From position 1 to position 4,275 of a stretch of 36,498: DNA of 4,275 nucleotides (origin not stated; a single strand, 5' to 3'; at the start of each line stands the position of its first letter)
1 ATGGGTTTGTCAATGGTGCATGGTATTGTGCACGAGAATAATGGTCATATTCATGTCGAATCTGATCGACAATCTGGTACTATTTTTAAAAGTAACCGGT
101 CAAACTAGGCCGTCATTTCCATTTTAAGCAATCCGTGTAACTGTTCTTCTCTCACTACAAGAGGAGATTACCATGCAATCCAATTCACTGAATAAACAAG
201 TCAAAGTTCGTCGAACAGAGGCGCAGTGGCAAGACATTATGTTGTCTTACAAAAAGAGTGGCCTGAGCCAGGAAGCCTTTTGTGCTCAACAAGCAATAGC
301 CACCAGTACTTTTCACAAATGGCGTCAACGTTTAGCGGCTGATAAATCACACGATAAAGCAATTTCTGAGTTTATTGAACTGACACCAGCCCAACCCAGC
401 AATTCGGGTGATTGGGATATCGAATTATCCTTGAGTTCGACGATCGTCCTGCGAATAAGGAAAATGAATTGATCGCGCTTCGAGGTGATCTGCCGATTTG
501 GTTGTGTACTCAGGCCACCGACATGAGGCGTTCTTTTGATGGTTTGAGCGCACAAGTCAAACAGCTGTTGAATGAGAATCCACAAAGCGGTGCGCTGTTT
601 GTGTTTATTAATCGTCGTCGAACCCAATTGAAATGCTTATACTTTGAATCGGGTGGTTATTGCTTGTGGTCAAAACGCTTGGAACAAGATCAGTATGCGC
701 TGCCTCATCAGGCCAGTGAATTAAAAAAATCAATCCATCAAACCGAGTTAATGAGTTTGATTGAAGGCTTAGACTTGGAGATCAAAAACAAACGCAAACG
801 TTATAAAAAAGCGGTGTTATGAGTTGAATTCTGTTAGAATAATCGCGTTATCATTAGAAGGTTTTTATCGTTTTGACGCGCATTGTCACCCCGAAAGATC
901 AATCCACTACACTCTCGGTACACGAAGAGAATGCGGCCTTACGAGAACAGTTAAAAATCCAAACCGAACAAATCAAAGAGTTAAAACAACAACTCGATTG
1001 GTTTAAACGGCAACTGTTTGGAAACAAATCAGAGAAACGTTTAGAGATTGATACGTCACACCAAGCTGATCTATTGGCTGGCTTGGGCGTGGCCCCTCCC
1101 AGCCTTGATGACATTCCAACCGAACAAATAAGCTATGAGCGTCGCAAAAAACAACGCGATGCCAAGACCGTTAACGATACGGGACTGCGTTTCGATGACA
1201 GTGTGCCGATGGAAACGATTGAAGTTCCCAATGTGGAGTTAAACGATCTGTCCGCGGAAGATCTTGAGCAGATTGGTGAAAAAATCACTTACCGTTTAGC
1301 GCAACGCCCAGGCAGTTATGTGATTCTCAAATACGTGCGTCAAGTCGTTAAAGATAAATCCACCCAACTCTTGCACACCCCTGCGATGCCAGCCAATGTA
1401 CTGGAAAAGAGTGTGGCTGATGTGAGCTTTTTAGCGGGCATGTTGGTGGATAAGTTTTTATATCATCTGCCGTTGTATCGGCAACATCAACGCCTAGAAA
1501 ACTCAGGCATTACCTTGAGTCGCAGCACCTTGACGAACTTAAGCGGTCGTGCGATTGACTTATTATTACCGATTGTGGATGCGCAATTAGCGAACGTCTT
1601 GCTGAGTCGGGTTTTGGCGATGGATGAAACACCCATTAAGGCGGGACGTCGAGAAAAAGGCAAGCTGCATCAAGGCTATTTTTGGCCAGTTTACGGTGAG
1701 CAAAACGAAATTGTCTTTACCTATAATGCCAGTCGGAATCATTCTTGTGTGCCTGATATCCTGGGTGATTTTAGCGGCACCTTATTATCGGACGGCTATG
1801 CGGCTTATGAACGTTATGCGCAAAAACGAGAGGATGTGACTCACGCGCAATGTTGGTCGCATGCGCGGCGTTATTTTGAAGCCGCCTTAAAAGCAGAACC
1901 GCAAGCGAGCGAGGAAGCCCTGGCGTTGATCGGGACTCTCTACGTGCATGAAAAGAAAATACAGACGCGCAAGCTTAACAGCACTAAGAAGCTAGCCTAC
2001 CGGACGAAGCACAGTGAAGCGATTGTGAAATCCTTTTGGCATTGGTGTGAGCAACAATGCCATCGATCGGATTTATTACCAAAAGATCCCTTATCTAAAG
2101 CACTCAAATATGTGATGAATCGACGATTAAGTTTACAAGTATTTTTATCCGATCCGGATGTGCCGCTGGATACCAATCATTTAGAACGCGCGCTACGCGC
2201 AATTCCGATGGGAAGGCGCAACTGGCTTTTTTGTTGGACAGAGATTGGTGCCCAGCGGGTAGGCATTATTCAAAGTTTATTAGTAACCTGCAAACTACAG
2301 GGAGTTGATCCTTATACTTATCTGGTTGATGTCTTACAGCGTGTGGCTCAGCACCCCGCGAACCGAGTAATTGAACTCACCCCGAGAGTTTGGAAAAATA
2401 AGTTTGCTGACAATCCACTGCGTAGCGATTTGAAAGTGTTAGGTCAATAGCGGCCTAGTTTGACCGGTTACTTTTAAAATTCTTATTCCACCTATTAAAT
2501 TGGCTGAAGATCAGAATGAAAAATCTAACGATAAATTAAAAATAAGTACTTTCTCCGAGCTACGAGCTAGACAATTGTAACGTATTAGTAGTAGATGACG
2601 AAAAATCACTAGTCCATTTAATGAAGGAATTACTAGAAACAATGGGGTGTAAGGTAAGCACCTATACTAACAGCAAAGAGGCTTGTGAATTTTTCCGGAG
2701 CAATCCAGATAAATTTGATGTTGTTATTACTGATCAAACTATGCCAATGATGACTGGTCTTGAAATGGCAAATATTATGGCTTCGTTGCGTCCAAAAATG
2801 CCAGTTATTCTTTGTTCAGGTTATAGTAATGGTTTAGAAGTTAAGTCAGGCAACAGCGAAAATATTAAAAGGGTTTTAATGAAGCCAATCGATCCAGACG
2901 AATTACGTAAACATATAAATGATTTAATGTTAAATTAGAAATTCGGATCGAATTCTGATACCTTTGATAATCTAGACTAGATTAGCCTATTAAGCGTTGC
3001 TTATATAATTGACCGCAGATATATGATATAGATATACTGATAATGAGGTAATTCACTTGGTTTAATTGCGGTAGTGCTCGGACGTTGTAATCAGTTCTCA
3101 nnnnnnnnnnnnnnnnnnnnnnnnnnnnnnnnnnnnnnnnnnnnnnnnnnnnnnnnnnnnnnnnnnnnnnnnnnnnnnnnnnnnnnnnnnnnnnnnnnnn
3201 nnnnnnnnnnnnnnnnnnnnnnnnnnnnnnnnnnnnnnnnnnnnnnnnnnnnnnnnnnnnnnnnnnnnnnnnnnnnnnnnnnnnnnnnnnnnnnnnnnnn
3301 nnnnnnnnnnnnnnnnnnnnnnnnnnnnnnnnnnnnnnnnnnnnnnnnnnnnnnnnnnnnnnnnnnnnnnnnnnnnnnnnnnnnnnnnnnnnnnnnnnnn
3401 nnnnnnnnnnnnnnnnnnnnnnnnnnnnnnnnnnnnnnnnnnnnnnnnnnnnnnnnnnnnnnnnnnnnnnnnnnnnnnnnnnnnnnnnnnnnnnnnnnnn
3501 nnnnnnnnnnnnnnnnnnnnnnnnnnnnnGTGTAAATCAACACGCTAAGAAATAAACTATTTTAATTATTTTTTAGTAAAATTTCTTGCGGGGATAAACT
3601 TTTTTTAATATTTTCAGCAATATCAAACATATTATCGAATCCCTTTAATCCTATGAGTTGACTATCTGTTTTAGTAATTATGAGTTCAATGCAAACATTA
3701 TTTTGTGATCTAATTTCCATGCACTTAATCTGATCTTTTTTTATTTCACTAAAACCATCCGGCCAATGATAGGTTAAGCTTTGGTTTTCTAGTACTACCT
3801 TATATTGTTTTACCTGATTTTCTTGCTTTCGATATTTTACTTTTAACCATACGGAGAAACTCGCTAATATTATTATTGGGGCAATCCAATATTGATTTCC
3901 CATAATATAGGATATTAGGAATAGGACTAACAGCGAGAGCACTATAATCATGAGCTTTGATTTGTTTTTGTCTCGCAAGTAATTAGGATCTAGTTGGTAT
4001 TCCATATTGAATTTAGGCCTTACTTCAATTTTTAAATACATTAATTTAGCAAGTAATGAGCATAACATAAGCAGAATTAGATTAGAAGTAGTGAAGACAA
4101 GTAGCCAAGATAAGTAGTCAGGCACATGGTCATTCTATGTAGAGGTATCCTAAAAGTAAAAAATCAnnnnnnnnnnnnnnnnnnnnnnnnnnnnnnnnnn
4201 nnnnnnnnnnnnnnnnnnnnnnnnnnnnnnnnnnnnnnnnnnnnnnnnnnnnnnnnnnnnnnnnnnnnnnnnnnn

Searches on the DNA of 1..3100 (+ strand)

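Call 52: search_dna_similar(query=window:1-3100:+, collection=plasmids, mode=distant, max_rows=10)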
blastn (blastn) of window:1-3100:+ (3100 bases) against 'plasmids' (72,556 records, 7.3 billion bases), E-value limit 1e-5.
Records with a match: 24; places in all: 30; records where one place covers at least 80% of the query: 0.
Best place of each record, by identity: 60-80% 24.
By first word of the organism name: Pseudomonas 7; Marinobacter 4; Shewanella 2; Klebsiella 2; Thiolapillus 2; Alteromonas 2; Acidithiobacillus 1; Aromatoleum 1; uncultured 1; Stutzerimonas 1; and 1 more.
By predicted mobility (MOB-suite, as given by PLSDB): non-mobilizable 13; conjugative 9; mobilizable 2.
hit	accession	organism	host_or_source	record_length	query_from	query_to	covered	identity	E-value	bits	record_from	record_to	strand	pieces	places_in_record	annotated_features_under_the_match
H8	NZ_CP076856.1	Shewanella decolorationis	sludge,sludge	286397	1271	2423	23%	67.2%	9e-26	218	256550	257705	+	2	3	IS66 family transposase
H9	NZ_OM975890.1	Klebsiella pneumoniae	-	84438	1394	2423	19%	68.0%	3e-26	216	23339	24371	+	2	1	IS66-like element ISSpu21 family transposase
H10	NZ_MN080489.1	Klebsiella pneumoniae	-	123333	1395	2422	19%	68.2%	6e-22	204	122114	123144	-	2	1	none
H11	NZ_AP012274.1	Thiolapillus brandeum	-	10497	1414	2359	15%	68.5%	1e-17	167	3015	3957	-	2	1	IS66 family transposase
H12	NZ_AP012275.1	Thiolapillus brandeum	-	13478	1414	2359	15%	68.3%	1e-17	163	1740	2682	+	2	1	IS66 family transposase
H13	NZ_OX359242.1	Alteromonas macleodii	-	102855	2052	2396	11%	64.8%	2e-8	70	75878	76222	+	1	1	IS66 family transposase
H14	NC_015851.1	Acidithiobacillus caldus SM-1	-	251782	2150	2422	9%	67.7%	7e-15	92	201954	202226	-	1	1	IS66 family transposase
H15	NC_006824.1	Aromatoleum aromaticum EbN1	-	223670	2150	2422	9%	67.5%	3e-13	87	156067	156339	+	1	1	IS66-like element ISAzo19 family transposase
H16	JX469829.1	uncultured bacterium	-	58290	2149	2422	9%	66.5%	5e-10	75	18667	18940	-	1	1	transposase for IS66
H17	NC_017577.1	Shewanella baltica OS117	-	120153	2160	2419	8%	68.2%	8e-14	88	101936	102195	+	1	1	IS66 family transposase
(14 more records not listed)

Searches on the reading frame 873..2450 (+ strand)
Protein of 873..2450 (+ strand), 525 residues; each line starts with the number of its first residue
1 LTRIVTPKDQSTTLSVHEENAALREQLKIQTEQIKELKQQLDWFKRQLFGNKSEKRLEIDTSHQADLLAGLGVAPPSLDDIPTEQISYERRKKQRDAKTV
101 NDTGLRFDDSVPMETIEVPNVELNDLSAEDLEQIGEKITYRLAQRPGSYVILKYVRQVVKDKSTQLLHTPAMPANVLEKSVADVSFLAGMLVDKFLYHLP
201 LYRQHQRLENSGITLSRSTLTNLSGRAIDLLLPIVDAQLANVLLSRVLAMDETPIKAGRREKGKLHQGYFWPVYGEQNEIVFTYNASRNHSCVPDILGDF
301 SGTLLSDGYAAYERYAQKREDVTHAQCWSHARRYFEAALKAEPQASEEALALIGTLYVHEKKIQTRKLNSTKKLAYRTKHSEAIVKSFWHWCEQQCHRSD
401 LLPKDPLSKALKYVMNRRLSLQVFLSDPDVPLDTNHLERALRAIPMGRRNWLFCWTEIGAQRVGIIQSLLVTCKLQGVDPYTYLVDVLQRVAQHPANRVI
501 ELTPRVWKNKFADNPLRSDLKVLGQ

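Call 7: search_protein_families(library=pfam, proteins=[window:873-2450:+], max_evalue=0.001)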
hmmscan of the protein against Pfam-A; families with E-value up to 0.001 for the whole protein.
window:873-2450:+ (525 aa): 3 families
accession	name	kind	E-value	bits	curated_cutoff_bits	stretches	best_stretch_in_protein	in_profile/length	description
PF03050.20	DDE_Tnp_IS66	-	1.9e-84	283.9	23.1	1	179-461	1-283/284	Transposase IS66 family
PF13817.11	DDE_Tnp_IS66_C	-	6.9e-14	52.2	30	1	468-504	1-38/39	IS66 C-terminal element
PF13007.12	LZ_Tnp_IS66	-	6.8e-07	30.4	22.9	1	36-96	1-57/71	Transposase C of IS166 homeodomain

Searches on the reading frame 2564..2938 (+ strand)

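Call 7: search_protein_families(library=pfam, proteins=[window:2621-2938:+], max_evalue=0.001)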
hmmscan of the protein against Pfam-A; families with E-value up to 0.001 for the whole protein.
window:2621-2938:+ (105 aa): 1 family
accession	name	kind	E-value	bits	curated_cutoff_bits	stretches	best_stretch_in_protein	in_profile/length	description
PF00072.30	Response_reg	-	4.4e-18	65.9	30.2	1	1-100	14-111/111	Response regulator receiver domain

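Call 68: search_protein_families(library=ncbifam, proteins=[window:2564-2938:+], max_evalue=0.01)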
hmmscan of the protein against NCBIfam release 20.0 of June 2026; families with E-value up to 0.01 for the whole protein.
window:2564-2938:+ (124 aa): 88 families (the best 25 are shown)
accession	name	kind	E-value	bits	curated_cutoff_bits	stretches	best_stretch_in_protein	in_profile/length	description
NF053512.1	nitric_RR_NosR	exception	4.4e-18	65.5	400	1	7-120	1-113/422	response regulator c-di-GMP phosphodiesterase, NosR family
NF046022.1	RespRegCpdRBruc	equivalog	7.3e-15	55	180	1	6-122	3-117/120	cell cycle two-component system response regulator CpdR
NF052313.1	T9SS_RR_PorX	equivalog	9.5e-14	51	300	1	6-114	2-108/513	T9SS response regulator signal transducer PorX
NF010076.0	PRK13557.1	subfamily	1.3e-13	50.2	631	1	6-121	417-532/540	histidine kinase famiy protein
NF011695.0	PRK15115.1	equivalog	2.3e-13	49.7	763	1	5-122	7-122/445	two-component system response regulator GlrR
NF041832.1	near_NosP_CTERM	subfamily_domain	3e-13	49.6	400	1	2-121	249-369/370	NahK/ErcS family hybrid sensor histidine kinase/response regulator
NF007969.0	PRK10693.1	equivalog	5.4e-13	48.7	329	1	4-118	7-120/337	two-component system response regulator RssB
NF008469.0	PRK11361.1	equivalog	1.5e-12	47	714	1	6-116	6-114/461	acetoacetate metabolism transcriptional regulator AtoC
TIGR01818.1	ntrC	equivalog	2.2e-12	46.5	558.6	1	7-114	1-106/463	nitrogen regulation protein NR(I)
NF052574.1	HisKinEspCMyxo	equivalog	7.1e-12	44.3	1200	1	6-120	667-781/785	serine histidine kinase EspC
NF047793.1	ResRegPgtA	equivalog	7.4e-12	44.8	650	1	3-120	4-119/414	two-component system response regulator PgtA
NF051850.1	RespRegRprY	equivalog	1.8e-11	43.9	370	1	5-122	5-120/234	response regulator transcription factor RprY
NF046020.1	HisKinCckABruc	equivalog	4.6e-11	41.3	1000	1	6-121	751-866/868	cell cycle histidine kinase CckA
NF006900.1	PRK09390.1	equivalog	4.7e-11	42.6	255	1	4-116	4-114/203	response regulator FixJ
NF008302.0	PRK11091.1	equivalog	4.7e-11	41.6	838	1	3-122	524-643/779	aerobic respiration two-component sensor histidine kinase ArcB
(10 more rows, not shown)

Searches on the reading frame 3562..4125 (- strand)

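Call 7: search_protein_families(library=pfam, proteins=[window:3562-4125:-], max_evalue=0.001)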
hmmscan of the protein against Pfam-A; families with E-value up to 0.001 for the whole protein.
window:3562-4125:- (187 aa): 0 families

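Call 68: search_protein_families(library=ncbifam, proteins=[window:3562-4125:-], max_evalue=0.01)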
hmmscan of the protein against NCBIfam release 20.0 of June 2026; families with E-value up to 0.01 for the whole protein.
window:3562-4125:- (187 aa): 1 family
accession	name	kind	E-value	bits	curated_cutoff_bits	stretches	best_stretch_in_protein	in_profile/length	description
NF052278.1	AFWIR_fam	exception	0.00018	21.7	60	1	61-107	33-79/96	AFWIR motif membrane protein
